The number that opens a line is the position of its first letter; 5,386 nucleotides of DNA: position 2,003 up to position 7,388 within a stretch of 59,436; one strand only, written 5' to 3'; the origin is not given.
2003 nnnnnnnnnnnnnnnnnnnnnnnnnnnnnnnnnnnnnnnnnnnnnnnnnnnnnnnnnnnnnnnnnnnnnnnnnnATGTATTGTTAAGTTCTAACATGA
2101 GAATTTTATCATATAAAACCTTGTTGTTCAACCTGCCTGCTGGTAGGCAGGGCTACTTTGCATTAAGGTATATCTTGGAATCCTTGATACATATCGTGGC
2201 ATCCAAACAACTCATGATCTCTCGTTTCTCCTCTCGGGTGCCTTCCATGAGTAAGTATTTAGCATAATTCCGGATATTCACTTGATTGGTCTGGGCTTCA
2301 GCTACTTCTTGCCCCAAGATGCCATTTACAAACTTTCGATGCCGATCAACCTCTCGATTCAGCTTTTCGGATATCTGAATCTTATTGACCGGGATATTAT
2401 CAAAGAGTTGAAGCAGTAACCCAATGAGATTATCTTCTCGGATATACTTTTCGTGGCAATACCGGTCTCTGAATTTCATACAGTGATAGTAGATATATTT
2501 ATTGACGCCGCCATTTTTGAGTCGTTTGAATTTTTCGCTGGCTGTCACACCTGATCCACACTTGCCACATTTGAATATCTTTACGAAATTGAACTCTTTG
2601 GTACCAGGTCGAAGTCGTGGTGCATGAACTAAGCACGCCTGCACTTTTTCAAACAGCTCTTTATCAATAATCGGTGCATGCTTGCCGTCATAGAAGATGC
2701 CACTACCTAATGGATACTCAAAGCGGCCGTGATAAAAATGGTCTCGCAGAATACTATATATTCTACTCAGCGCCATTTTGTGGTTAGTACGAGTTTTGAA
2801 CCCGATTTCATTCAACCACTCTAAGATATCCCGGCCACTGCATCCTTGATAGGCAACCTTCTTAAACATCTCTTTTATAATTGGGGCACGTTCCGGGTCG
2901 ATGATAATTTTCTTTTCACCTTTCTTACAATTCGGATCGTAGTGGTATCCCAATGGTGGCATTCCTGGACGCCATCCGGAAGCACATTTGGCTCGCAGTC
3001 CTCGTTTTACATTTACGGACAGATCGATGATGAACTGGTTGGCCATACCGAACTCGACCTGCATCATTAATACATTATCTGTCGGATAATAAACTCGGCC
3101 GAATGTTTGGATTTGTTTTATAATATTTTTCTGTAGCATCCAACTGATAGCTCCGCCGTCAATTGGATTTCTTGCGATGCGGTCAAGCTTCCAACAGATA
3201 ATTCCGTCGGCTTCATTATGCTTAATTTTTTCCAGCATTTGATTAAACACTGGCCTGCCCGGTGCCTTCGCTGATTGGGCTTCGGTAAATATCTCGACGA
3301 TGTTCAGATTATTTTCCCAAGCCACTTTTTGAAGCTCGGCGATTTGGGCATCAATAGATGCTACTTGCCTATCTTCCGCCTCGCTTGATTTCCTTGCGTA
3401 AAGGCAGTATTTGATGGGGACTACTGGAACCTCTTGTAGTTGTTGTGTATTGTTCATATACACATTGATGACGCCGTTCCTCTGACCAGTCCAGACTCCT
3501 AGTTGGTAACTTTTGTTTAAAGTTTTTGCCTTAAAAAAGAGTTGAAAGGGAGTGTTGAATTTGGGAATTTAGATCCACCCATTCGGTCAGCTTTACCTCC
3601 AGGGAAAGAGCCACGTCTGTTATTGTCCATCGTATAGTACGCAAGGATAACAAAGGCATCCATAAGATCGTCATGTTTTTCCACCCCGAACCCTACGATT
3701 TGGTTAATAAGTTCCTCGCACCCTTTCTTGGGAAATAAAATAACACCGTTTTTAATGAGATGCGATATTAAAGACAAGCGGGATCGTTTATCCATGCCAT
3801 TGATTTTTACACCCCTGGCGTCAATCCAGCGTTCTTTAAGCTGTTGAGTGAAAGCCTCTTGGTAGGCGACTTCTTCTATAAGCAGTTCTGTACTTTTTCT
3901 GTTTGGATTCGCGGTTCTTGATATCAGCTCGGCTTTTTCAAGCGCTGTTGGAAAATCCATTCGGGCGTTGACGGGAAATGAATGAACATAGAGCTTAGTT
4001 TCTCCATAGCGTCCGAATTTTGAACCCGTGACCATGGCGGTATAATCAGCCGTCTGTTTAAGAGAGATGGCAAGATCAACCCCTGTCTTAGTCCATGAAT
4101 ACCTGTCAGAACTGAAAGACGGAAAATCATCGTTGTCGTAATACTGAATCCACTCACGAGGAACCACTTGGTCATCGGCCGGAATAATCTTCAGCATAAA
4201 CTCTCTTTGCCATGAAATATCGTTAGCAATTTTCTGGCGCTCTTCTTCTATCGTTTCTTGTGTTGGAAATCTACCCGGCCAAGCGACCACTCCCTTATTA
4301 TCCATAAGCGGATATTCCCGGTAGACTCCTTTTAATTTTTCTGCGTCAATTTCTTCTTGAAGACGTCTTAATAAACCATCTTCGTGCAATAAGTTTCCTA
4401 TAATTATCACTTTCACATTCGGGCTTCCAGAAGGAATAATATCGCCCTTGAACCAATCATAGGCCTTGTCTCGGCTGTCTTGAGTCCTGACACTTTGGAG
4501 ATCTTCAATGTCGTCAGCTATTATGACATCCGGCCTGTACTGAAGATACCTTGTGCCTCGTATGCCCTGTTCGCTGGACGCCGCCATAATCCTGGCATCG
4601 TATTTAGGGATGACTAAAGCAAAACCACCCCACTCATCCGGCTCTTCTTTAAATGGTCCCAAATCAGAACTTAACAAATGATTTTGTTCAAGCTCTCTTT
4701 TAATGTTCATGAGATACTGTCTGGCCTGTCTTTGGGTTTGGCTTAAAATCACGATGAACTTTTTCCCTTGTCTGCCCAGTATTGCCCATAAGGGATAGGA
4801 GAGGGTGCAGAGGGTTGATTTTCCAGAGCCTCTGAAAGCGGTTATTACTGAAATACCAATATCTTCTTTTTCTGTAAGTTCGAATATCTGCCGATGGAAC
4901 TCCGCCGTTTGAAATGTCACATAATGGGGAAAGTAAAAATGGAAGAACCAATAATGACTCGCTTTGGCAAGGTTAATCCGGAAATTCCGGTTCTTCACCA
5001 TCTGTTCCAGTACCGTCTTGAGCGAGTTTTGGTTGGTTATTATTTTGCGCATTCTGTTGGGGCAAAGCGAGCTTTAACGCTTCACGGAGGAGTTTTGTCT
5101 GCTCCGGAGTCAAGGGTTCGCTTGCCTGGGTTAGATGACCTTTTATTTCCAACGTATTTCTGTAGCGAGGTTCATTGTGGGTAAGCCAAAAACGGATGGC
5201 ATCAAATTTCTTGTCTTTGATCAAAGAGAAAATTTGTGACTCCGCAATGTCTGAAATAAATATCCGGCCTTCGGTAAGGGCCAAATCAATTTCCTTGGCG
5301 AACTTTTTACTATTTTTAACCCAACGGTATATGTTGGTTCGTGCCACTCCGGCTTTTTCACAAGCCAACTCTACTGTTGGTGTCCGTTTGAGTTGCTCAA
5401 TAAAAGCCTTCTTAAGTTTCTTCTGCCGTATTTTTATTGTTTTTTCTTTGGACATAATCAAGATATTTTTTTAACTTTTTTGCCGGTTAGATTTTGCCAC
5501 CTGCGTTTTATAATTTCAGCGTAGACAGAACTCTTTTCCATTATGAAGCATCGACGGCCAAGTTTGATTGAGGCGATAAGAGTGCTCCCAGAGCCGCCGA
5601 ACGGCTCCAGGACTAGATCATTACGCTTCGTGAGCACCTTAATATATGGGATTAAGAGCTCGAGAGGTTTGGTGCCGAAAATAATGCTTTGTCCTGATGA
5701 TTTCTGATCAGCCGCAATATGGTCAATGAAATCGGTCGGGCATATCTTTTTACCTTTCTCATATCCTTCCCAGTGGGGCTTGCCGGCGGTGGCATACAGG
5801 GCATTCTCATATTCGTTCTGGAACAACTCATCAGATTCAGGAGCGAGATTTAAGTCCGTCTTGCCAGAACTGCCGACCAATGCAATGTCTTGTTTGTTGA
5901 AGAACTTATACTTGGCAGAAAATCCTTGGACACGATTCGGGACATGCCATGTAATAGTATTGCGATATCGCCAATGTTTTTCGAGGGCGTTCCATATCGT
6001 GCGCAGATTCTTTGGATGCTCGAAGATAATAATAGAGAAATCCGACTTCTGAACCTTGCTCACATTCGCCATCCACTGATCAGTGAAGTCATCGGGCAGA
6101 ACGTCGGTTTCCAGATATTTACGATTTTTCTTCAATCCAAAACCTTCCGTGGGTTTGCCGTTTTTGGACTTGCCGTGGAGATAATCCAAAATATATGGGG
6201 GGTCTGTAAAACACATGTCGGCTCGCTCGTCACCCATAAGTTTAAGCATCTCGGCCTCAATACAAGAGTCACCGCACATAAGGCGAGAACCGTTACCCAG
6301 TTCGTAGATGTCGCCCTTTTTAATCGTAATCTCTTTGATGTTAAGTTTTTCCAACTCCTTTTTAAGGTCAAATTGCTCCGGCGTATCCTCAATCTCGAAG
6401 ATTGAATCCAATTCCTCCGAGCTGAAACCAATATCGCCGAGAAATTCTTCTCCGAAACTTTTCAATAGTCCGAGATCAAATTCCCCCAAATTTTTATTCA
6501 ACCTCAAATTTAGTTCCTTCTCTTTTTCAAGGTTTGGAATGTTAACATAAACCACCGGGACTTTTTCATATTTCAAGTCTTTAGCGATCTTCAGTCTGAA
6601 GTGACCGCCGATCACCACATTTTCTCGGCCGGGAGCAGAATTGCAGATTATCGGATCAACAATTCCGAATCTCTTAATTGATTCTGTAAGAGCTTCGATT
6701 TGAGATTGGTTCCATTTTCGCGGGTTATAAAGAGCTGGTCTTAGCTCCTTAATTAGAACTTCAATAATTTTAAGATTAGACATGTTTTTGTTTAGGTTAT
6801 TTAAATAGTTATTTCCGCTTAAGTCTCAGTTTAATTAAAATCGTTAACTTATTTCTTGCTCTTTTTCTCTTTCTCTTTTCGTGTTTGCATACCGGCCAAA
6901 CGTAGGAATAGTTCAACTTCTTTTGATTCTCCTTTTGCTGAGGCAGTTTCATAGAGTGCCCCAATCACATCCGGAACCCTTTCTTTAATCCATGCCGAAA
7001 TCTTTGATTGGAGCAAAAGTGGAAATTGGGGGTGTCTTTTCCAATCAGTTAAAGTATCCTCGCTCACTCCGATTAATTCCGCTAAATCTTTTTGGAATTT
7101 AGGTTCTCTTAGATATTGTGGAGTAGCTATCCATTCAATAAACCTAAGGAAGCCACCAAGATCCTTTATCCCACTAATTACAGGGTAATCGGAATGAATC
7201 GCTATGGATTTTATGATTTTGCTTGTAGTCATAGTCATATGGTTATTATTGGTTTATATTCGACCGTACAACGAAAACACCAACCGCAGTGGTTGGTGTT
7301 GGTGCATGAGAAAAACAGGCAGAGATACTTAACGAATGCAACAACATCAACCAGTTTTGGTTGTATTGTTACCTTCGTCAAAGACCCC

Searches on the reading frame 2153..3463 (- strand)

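Call 70: search_protein_families(library=pfam, proteins=[window:2153-3463:-], max_evalue=0.001)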
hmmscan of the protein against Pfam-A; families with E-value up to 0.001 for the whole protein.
window:2153-3463:- (436 aa): 3 families
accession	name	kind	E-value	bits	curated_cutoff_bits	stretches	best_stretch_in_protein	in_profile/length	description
PF00239.26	Resolvase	-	2.6e-18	66.9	23.3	1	21-117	3-96/145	Resolvase, N terminal domain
PF07508.19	Recombinase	-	2.7e-16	60.1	21.1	1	190-276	1-97/102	Recombinase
PF13408.12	Zn_ribbon_recom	-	3.9e-07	30.8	25.3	1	296-350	5-53/58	Recombinase zinc beta ribbon domain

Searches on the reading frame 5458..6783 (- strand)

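Call 70: search_protein_families(library=pfam, proteins=[window:5458-6783:-], max_evalue=0.001)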
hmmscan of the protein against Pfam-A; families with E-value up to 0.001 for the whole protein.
window:5458-6783:- (441 aa): 2 families
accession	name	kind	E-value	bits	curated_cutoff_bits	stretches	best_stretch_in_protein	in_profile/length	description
PF01555.25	N6_N4_Mtase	-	1.9e-21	77.5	26.7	1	189-426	2-220/221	DNA methylase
PF02195.25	ParB_N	-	1.6e-09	38.1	26.3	1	6-85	3-83/95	ParB N-terminal domain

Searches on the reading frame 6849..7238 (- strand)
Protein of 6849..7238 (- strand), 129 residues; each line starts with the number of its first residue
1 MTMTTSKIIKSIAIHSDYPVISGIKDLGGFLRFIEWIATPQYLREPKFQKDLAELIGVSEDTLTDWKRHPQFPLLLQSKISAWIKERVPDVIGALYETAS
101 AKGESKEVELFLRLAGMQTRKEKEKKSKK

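Call 70: search_protein_families(library=pfam, proteins=[window:6849-7238:-], max_evalue=0.001)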
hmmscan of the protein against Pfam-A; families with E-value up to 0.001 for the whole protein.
window:6849-7238:- (129 aa): 1 family
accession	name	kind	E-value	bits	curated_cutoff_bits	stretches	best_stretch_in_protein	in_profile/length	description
PF13022.12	HTH_Tnp_1_2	-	8.9e-07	29.5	27.9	1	32-122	14-103/122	Helix-turn-helix of insertion element transposase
